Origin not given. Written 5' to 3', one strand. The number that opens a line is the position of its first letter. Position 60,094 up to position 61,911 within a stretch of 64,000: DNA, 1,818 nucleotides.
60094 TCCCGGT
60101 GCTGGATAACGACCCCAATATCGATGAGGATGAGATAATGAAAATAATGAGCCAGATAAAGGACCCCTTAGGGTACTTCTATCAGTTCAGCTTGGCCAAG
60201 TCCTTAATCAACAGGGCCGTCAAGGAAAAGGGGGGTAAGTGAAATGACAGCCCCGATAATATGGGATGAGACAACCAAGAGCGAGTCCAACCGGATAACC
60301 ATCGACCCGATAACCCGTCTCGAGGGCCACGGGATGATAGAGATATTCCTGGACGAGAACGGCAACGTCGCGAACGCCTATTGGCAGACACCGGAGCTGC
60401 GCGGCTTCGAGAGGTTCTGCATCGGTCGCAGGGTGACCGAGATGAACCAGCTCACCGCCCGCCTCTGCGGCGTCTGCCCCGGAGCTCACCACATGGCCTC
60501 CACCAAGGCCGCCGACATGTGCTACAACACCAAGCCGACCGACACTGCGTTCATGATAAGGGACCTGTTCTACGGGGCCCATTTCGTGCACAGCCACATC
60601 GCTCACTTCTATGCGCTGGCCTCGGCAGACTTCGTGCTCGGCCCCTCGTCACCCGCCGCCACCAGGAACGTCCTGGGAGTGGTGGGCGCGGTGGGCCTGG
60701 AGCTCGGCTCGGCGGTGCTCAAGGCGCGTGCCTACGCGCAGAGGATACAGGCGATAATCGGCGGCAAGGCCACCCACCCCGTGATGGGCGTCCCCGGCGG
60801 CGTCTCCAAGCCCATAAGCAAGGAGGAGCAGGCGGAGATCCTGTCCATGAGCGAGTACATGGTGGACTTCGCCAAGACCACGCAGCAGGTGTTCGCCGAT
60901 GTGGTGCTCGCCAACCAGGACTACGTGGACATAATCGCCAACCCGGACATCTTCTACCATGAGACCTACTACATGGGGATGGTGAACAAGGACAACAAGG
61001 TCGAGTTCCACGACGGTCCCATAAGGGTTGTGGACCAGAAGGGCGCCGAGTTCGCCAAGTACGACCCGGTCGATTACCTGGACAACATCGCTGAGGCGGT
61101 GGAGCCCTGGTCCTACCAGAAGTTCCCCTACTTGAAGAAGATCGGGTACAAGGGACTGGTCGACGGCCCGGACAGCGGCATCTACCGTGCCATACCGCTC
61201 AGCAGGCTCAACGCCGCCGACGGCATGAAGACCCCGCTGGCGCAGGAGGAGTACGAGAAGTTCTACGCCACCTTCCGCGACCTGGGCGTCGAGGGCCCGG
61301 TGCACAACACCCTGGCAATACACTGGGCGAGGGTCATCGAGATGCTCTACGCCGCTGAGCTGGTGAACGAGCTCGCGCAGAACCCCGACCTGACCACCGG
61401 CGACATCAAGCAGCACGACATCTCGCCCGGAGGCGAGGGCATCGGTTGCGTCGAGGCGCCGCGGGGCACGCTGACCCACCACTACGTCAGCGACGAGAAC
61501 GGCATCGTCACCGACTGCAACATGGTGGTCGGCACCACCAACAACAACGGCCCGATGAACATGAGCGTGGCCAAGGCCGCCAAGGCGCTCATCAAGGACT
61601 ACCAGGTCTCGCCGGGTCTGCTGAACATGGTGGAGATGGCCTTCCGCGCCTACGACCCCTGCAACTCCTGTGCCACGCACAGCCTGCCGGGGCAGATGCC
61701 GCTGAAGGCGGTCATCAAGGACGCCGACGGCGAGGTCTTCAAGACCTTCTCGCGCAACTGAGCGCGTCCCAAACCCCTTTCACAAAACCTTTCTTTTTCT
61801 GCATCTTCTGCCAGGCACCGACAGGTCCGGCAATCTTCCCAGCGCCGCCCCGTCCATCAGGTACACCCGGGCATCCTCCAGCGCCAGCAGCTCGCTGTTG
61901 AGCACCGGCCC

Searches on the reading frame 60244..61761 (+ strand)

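Call 79: search_protein_families(library=ncbifam, proteins=[window:60244-61761:+], max_evalue=1e-8)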
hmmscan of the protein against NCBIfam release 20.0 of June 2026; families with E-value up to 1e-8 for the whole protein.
window:60244-61761:+ (505 aa): 8 families
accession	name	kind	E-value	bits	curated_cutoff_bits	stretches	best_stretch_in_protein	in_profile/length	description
NF041785.2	VhuA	equivalog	6.4e-107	357.7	800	1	17-451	3-418/418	F420-non-reducing hydrogenase Vhu subunit A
NF033181.1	NiFeSe_hydrog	equivalog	1.4e-54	185.9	600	2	16-134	2-119/507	nickel-dependent hydrogenase large subunit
NF045518.1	H2_NiFeSe_large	exception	9.2e-52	176.4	780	1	17-481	3-482/485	NiFeSe hydrogenase large subunit HysA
NF040828.1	sulfhyd_ShyA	equivalog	1.3e-42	146.1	700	2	18-224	3-201/415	NAD(P)-dependent hydrogenase/sulfhydrogenase 2 subunit alpha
TIGR03295.1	frhA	equivalog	4e-38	131.5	392.5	2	15-246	2-221/412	coenzyme F420 hydrogenase subunit alpha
NF007778.0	PRK10467.1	equivalog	4.3e-34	117.7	969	1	15-131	2-117/567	hydrogenase 2 large subunit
NF040832.1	sulfhyd_HydA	equivalog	4e-30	105.2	880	1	18-479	5-422/426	NADPH-dependent hydrogenase/sulfhydrogenase 1 subunit alpha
NF007550.0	PRK10170.1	equivalog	2.6e-26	92.2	1101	1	13-131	14-132/597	Ni/Fe-hydrogenase large subunit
